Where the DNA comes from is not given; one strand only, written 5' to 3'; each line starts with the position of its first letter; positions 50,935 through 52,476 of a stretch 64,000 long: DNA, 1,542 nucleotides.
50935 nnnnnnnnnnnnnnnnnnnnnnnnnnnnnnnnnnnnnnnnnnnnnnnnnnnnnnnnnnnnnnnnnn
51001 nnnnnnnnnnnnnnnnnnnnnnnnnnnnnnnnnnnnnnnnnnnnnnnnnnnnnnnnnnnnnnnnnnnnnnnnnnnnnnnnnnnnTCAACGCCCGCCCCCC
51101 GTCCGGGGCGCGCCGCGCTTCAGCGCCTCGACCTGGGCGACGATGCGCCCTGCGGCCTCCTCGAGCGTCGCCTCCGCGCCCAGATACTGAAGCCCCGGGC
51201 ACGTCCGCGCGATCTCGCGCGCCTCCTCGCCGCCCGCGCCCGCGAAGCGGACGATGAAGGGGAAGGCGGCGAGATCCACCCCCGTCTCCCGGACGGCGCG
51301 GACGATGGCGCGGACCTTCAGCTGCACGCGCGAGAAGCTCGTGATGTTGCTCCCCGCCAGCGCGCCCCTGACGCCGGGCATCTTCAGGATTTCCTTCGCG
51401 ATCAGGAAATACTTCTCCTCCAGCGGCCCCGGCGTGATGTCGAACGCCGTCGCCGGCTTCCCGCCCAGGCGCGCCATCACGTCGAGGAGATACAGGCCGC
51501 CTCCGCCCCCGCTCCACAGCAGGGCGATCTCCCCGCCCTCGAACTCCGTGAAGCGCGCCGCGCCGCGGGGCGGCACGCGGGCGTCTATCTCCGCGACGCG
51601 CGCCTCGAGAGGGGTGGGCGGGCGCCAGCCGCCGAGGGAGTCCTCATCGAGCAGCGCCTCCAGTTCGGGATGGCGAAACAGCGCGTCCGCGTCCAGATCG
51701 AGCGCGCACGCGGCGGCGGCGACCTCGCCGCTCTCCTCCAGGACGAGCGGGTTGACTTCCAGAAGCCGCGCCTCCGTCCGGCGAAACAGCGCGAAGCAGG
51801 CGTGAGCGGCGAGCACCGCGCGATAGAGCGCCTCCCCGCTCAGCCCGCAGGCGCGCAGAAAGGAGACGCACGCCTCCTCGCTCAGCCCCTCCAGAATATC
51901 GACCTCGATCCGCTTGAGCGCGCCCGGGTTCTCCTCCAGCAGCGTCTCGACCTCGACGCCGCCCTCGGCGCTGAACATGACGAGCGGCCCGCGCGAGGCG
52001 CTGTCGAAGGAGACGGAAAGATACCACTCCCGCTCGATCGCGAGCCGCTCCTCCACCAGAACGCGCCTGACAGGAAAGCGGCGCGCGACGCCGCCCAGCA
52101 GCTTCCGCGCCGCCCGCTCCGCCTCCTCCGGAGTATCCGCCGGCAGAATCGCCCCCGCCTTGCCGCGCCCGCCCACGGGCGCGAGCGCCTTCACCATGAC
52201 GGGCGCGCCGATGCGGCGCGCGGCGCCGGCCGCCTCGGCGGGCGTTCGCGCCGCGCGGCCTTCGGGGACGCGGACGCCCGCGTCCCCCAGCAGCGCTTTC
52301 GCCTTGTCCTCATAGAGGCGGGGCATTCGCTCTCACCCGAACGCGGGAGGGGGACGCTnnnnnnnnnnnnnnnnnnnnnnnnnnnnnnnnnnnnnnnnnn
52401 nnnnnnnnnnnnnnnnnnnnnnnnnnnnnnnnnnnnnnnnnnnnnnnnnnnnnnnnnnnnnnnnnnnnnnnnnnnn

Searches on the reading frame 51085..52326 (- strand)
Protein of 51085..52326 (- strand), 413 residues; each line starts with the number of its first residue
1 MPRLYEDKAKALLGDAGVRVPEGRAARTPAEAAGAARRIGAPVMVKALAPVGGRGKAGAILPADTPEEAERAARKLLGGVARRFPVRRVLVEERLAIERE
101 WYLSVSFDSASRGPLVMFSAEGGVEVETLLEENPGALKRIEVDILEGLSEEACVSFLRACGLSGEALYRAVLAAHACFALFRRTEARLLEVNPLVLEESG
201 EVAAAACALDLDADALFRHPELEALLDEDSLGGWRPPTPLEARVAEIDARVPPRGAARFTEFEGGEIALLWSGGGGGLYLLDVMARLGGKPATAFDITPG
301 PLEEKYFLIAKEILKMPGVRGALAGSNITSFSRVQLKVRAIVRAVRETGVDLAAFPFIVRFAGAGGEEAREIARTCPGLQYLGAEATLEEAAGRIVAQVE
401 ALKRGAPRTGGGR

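Call 20: search_protein_families(library=pfam, proteins=[window:51085-52326:-], max_evalue=0.00001)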
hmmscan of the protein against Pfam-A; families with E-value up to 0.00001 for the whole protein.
window:51085-52326:- (413 aa): 4 families
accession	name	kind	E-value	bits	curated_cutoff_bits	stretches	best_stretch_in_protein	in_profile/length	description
PF08442.15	ATP-grasp_2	-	1.4e-43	149.3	29.5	1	4-195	2-201/202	ATP-grasp domain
PF13549.11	ATP-grasp_5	-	3.7e-13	49.8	27.6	1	4-203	10-214/221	ATP-grasp domain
PF02786.22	CPSase_L_D2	-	4.9e-08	33.2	19.8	1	8-110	4-104/211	Carbamoyl-phosphate synthase L chain, ATP binding domain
PF24948.1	Citrate_synth_N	-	1.6e-06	28.1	83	1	90-217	105-226/232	ATP-citrate synthase ATP-grasp domain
